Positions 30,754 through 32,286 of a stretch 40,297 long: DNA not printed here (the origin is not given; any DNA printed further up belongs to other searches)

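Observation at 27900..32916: Second, divergent DMFase-like small/large subunit pair in an apparent operon with an atypical Rieske-like protein and a Sel1-repeat protein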

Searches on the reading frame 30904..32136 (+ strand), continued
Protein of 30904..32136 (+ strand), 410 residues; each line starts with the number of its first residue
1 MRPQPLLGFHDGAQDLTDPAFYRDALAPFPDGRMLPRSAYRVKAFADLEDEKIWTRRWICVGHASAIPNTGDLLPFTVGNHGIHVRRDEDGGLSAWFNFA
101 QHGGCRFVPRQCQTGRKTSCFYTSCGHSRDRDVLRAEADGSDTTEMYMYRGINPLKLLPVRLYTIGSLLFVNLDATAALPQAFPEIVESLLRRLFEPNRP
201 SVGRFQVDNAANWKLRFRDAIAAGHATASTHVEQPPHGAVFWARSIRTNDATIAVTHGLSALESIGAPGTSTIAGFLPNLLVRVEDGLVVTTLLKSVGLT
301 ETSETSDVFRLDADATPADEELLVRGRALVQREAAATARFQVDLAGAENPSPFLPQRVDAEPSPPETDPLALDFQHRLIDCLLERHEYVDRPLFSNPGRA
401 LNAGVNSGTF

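Call 27: find_encoding_contigs(protein=P0057, flank=9000, max_places=1)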
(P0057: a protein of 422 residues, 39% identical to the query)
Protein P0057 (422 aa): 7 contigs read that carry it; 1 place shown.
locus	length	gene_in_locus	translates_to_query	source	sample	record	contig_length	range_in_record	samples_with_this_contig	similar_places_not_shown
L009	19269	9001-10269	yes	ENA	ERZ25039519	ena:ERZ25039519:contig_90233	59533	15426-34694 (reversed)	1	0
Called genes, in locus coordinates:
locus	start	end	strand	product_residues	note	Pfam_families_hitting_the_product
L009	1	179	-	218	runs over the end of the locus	-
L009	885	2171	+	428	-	PF13433:Peripla_BP_5, PF13458:Peripla_BP_6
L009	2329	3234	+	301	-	PF02653:BPD_transp_2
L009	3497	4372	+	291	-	PF02653:BPD_transp_2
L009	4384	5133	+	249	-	PF00005:ABC_tran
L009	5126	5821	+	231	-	PF00005:ABC_tran, PF13304:AAA_21 (faint)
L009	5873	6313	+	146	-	PF26354:DMF_alpha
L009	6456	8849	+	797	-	PF13385:Laminin_G_3, PF20254:DMFA2_C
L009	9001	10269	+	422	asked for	PF00848:Ring_hydroxyl_A (weak)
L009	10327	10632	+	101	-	-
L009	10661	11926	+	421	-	PF13424:TPR_12 (weak), PF14559:TPR_19, PF13414:TPR_11 (weak), PF13424:TPR_12, PF13432:TPR_16, PF14559:TPR_19, PF13414:TPR_11, PF13759:2OG-FeII_Oxy_5, +19 more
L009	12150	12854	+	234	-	PF13560:HTH_31, PF01381:HTH_3, PF13443:HTH_26 (weak), PF07883:Cupin_2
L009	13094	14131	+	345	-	PF00795:CN_hydrolase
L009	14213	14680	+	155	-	PF02814:UreE_N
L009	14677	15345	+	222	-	PF01730:UreF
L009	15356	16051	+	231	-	PF00547:Urease_gamma, PF00699:Urease_beta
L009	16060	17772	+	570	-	PF00449:Urease_alpha, PF01979:Amidohydro_1, PF07969:Amidohydro_3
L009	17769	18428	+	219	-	PF03308:MeaB (faint), PF02492:cobW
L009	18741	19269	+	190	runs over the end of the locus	PF01774:UreD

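Call 28: find_encoding_contigs(protein=P0103, flank=9000, max_places=1)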
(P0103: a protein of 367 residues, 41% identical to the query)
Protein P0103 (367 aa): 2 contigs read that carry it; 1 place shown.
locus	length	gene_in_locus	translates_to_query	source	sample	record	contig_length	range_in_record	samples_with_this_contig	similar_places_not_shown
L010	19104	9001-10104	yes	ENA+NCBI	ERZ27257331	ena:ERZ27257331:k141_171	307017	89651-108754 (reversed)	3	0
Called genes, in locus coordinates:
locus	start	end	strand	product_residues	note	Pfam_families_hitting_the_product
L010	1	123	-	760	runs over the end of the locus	PF00092:VWA (weak), PF13519:VWA_2 (weak)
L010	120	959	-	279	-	PF07728:AAA_5, PF08406:CbbQ_C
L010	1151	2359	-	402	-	PF13433:Peripla_BP_5, PF13458:Peripla_BP_6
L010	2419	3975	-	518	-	PF12860:PAS_7, PF00512:HisKA (weak), PF02518:HATPase_c, PF00072:Response_reg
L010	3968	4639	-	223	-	PF00072:Response_reg, PF00196:GerE, PF04545:Sigma70_r4 (weak), PF08281:Sigma70_r4_2 (weak)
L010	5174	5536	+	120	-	PF26354:DMF_alpha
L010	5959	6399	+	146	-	PF26354:DMF_alpha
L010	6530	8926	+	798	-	PF13385:Laminin_G_3 (weak), PF20254:DMFA2_C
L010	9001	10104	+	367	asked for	-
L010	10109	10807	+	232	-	-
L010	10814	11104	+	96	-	-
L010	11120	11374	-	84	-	PF10073:GapR_DNA-bd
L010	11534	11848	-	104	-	PF06844:DUF1244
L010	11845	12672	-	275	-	PF05013:FGase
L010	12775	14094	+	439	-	PF13660:DUF4147, PF05161:MOFRL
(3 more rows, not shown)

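Call 37: find_related_loci(query=A1, collection=genome_contigs, flank=10000)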
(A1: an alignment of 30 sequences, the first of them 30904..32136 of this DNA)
Query A1 (410 aa) in genome_contigs; peptide patterns used: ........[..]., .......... (x = any residue, [..] = any of these).
217 stretches matched a pattern; 190 encode a relative of the query (tblastn E <= 1e-3); the best 80 are kept; 80 distinct loci.
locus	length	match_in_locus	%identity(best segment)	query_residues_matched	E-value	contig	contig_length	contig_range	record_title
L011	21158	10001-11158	51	1-406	1e-119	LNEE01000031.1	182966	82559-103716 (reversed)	MAG: Betaproteobacteria bacterium Ga0077532 Ga0077532_127.1, whole genome shotgun sequence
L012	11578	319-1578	49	1-408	2e-117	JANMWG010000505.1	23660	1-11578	MAG: Betaproteobacteria bacterium isolate OTE_88_metabat_364 OTE_88_k141_1455675, whole genome shotgun sequence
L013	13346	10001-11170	51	1-406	9e-114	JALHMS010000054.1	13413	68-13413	MAG: Burkholderiales bacterium isolate Bin_40_2 c_000000017518, whole genome shotgun sequence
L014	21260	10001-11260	47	1-408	8e-111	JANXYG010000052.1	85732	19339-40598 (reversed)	MAG: Betaproteobacteria bacterium isolate GL140_3_metabat_338 GL140_3_k141_2380633, whole genome shotgun sequence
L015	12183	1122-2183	41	1-410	8e-77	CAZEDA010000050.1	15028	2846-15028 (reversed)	MAG TPA_asm: uncultured Rhodocyclaceae bacterium isolate binchicken_co214_147 genome assembly, contig: NODE_4358_length_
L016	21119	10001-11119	42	1-399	6e-73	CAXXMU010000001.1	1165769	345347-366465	MAG: Alphaproteobacteria bacterium isolate 52200dbb-96b0-4271-9d33-ac17574469e2 genome assembly, contig: contig_1, whole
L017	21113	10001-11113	40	1-399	7e-69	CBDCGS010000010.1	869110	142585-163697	MAG: Alphaproteobacteria bacterium isolate 5446f676-90f9-4cd8-9f6e-1057d8fbf5d8 genome assembly, contig: contig_10, whol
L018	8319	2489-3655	34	1-396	1e-68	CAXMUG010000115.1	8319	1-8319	MAG: uncultured Mycobacterium sp. isolate 10C-St8-MC-01_bin.28.orig genome assembly, contig: k141_3614289, whole genome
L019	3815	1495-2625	37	1-399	2e-68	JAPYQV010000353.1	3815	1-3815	MAG: Alphaproteobacteria bacterium isolate PW3.concoct.191_sub PW3_33574_length_3815_cov_5.551330, whole genome shotgun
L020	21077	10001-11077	42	1-387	2e-67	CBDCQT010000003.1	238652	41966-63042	MAG: Alphaproteobacteria bacterium isolate e3c776a9-cacd-4c18-a30b-cff54c8cb4cc genome assembly, contig: contig_3, whole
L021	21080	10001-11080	41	1-387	1e-67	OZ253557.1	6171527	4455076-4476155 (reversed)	MAG: Alphaproteobacteria bacterium isolate 076c979e-b32e-4df2-94ec-b05dd2327168 genome assembly, chromosome: 1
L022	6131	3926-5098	33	1-399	4e-67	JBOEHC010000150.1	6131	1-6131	MAG: Gammaproteobacteria bacterium isolate PBSgam12 PBS13d_contig_26800, whole genome shotgun sequence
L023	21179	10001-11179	33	1-399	8e-66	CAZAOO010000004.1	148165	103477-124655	MAG TPA_asm: uncultured Thiotrichales bacterium isolate SRP072547_co1_206 genome assembly, contig: NODE_34_length_148165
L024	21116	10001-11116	38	1-396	4e-66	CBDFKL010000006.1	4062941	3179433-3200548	MAG: Alphaproteobacteria bacterium isolate 1368f247-a1ca-469e-8ff8-323441c52473 genome assembly, contig: contig_6, whole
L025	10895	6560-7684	36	1-399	6e-66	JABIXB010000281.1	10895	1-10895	MAG: Rhodospirillaceae bacterium isolate SI073_bin108 k141_2748387, whole genome shotgun sequence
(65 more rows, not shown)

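Call 43: search_protein_families(library=ncbifam, proteins=[L003:41-1366:+, L003:1459-2364:+, L003:2408-3490:+, L003:3490-4245:+, L003:4232-4927:+], max_evalue=0.00001)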
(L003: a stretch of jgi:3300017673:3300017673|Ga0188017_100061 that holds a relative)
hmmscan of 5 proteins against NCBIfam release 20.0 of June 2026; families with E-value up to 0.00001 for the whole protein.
L003:41-1366:+ (441 aa): 3 families
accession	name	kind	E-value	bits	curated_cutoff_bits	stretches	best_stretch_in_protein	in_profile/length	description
TIGR03407.1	urea_ABC_UrtA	exception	1.4e-102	343.3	492.75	1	49-415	1-360/361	urea ABC transporter substrate-binding protein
TIGR03669.1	urea_ABC_arch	equivalog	2.1e-60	204.7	494.8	1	49-407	1-349/375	urea ABC transporter substrate-binding protein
NF011933.0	PRK15404.1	subfamily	5.6e-10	38.8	477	1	47-345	25-320/370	high-affinity branched-chain amino acid ABC transporter substrate-binding protein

L003:1459-2364:+ (301 aa): 9 families
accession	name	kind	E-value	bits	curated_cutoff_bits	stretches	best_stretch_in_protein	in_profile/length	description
TIGR03409.1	urea_trans_UrtB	equivalog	1.2e-102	343.6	250.3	1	17-296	2-288/291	urea ABC transporter permease subunit UrtB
TIGR03622.1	urea_t_UrtB_arc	equivalog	4.7e-61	206.6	374.25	1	24-293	10-276/284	urea ABC transporter, permease protein UrtB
NF008011.0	PRK10740.1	equivalog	6e-23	81.9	379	1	14-294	7-300/308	high-affinity branched-chain amino acid ABC transporter permease LivH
NF007067.0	PRK09512.1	equivalog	1.1e-12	47.8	398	1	17-257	44-284/321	ribose ABC transporter permease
TIGR03408.1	urea_trans_UrtC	equivalog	1.8e-11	44.4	296.2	1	154-292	170-309/313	urea ABC transporter permease subunit UrtC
NF008450.0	PRK11301.1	subfamily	1.3e-10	41.3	366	0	158-294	272-406/418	high-affinity branched-chain amino acid ABC transporter permease LivM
NF007014.0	PRK09478.1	equivalog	8.3e-07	28.6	386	1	23-258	46-289/336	galactose/methyl galactoside ABC transporter permease MglC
NF008630.0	PRK11618.1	equivalog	2.1e-06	27.2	363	1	27-286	44-302/331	galactofuranose ABC transporter, permease protein YjfF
NF011961.0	PRK15432.1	equivalog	6.3e-06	25.6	388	1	19-251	37-259/344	autoinducer 2 ABC transporter permease LsrC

L003:2408-3490:+ (360 aa): 7 families
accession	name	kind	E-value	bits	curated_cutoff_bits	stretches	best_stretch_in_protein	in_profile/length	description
TIGR03408.1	urea_trans_UrtC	equivalog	1.4e-94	317.4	296.2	1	29-339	3-313/313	urea ABC transporter permease subunit UrtC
TIGR03727.1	urea_t_UrtC_arc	equivalog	7.3e-51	173.2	575.55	2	118-344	109-345/369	urea ABC transporter, permease protein UrtC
NF008450.0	PRK11301.1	subfamily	1.7e-08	34.3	366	1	194-337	264-406/418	high-affinity branched-chain amino acid ABC transporter permease LivM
TIGR03409.1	urea_trans_UrtB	equivalog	6.3e-08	32.6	250.3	1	194-336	144-285/291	urea ABC transporter permease subunit UrtB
NF008630.0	PRK11618.1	equivalog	7e-07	28.8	363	1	112-309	86-283/331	galactofuranose ABC transporter, permease protein YjfF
NF008441.0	PRK11285.1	equivalog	8.9e-07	28.3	378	1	121-297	114-279/333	L-arabinose ABC transporter permease AraH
NF007067.0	PRK09512.1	equivalog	4.6e-06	26.1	398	1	118-304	101-287/321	ribose ABC transporter permease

L003:3490-4245:+ (251 aa): 177 families (the best 25 are shown)
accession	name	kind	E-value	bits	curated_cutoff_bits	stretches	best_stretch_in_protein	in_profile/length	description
TIGR03411.1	urea_trans_UrtD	equivalog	3.9e-88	295.2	304.1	1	3-243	2-242/242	urea ABC transporter ATP-binding protein UrtD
NF008449.1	PRK11300.1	equivalog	9.8e-46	156.1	362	1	2-243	4-254/255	high-affinity branched-chain amino acid ABC transporter ATP-binding protein LivG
TIGR04406.1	LPS_export_lptB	equivalog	1e-43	149.4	240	1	4-243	2-235/239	LPS export ABC transporter ATP-binding protein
TIGR01188.1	drrA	subfamily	4.5e-38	131.2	312.45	1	11-233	1-214/302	daunorubicin resistance ABC transporter, ATP-binding protein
TIGR03410.1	urea_trans_UrtE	equivalog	1.6e-37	129.2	285.8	1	4-237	1-225/230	urea ABC transporter ATP-binding subunit UrtE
NF008144.0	PRK10895.1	equivalog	4.5e-34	118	381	1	1-243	1-237/241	LPS export ABC transporter ATP-binding protein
NF007253.0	PRK09700.1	equivalog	5.7e-34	117.6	772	1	3-243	5-244/510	D-allose ABC transporter ATP-binding protein AlsA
TIGR03864.1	PQQ_ABC_ATP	hypoth_equivalog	8.3e-33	113.8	302.25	1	4-239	2-228/236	ABC transporter, ATP-binding subunit, PQQ-dependent alcohol dehydrogenase system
NF047930.1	ABC_ATP_B6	equivalog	7.1e-32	110.7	670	1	4-234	3-227/510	putative B6 ABC transporter ATP-binding protein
NF006987.0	PRK09452.1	equivalog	3.5e-31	108.2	482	1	2-231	16-236/378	spermidine/putrescine ABC transporter ATP-binding protein PotA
NF010060.0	PRK13537.1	equivalog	5.2e-31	107.7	521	1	2-230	14-233/314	nodulation factor ABC transporter ATP-binding protein NodI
NF011967.0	PRK15439.1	equivalog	1.8e-30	105.8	586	1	2-235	10-232/510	autoinducer 2 ABC transporter ATP-binding protein LsrA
NF010068.0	PRK13548.1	equivalog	4.6e-30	104.6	261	1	3-240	5-240/261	heme ABC transporter ATP-binding protein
TIGR03873.1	F420-0_ABC_ATP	hypoth_equivalog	5.1e-30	104.6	372.4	1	4-240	2-234/256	putative F420-0 ABC transporter ATP-binding protein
TIGR00972.1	3a0107s01c2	equivalog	5.2e-30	104.6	343.2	1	5-233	3-233/248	phosphate ABC transporter ATP-binding protein PstB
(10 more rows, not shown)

L003:4232-4927:+ (231 aa): 187 families (the best 25 are shown)
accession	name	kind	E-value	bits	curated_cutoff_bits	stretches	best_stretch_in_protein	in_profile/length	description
TIGR03410.1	urea_trans_UrtE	equivalog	8e-85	283.9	285.8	1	2-231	1-230/230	urea ABC transporter ATP-binding subunit UrtE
NF008626.0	PRK11614.1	equivalog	3.6e-45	154.3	441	1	1-223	5-228/237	high-affinity branched-chain amino acid ABC transporter ATP-binding protein LivF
TIGR04406.1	LPS_export_lptB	equivalog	9.8e-40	136.3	240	1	2-221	2-223/239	LPS export ABC transporter ATP-binding protein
TIGR02315.1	ABC_phnC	equivalog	7.3e-38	130.4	266.1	1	1-227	1-240/243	phosphonate ABC transporter ATP-binding protein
TIGR03265.1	PhnT2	equivalog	1.6e-37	129.5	457.7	1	2-215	5-217/353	putative 2-aminoethylphosphonate ABC transporter ATP-binding protein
TIGR00968.1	3a0106s01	subfamily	1.7e-35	122.7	342.75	1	4-222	3-220/237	sulfate ABC transporter ATP-binding protein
NF006987.0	PRK09452.1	equivalog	1.8e-35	122.4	482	1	2-216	18-231/378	spermidine/putrescine ABC transporter ATP-binding protein PotA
NF010059.0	PRK13536.1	equivalog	2.1e-35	122.1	549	1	4-226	46-267/342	nodulation factor ABC transporter ATP-binding protein NodI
TIGR01188.1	drrA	subfamily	4.5e-35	121.4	312.45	1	10-229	2-220/302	daunorubicin resistance ABC transporter, ATP-binding protein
TIGR03258.1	PhnT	equivalog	6.9e-35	120.7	499.15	1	3-227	10-234/359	2-aminoethylphosphonate ABC transport system ATP-binding subunit PhnT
NF008144.0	PRK10895.1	equivalog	2.1e-34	119.1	381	1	2-226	4-231/241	LPS export ABC transporter ATP-binding protein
TIGR03411.1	urea_trans_UrtD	equivalog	4e-34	118.3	304.1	1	1-221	2-230/242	urea ABC transporter ATP-binding protein UrtD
NF007027.0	PRK09493.1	equivalog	1.2e-33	116.4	379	1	1-223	1-226/240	glutamine ABC transporter ATP-binding protein GlnQ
NF011967.0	PRK15439.1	equivalog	3.9e-33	114.7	586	2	2-110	12-120/510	autoinducer 2 ABC transporter ATP-binding protein LsrA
TIGR04520.1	ECF_ATPase_1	equivalog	7.5e-33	114.1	315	1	4-217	3-220/269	energy-coupling factor transporter ATPase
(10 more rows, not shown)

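Call 49: predict_structure(alignment_id=A2)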
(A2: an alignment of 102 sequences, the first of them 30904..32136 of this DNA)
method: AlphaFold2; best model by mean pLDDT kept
length: 410 residues; sequences in the alignment: 102
mean_pLDDT: 87.0   pTM: 0.89
mean pLDDT of the five models: 87.0, 86.0, 85.9, 85.6, 85.5
residues with pLDDT >= 90: 273; 70-90: 77; 50-70: 38; < 50: 22
segments of 3 or more residues with pLDDT < 50: 392-410
pLDDT, mean of each block of 10 residues (from residue 1): 66 94 97 96 93 94 97 94 95 89 55 77 75 95 91 88 97 88 87 94 96 97 70 74 93 91 93 96 96 95 97 88 96 95 85 77 94 96 85 46 44
secondary structure, 60 per line:
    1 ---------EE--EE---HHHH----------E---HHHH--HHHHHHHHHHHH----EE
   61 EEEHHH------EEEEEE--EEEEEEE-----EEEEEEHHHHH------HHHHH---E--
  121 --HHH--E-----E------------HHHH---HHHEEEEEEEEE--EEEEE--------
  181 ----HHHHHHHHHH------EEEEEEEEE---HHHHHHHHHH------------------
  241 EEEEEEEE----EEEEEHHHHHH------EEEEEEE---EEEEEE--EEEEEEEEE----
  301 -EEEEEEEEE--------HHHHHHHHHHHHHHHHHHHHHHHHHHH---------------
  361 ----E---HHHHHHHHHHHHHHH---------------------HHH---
elements in order: H19-22 H37-40 H43-54 E59-63 E73-78 E81-87 E93-98 H99-103 H110-114 H147-150 E157-165 E168-172 H185-194 E201-209 H213-222 E241-248 E253-257 H258-263 E270-276 E280-285 E288-296 E302-310 H319-345 H369-383
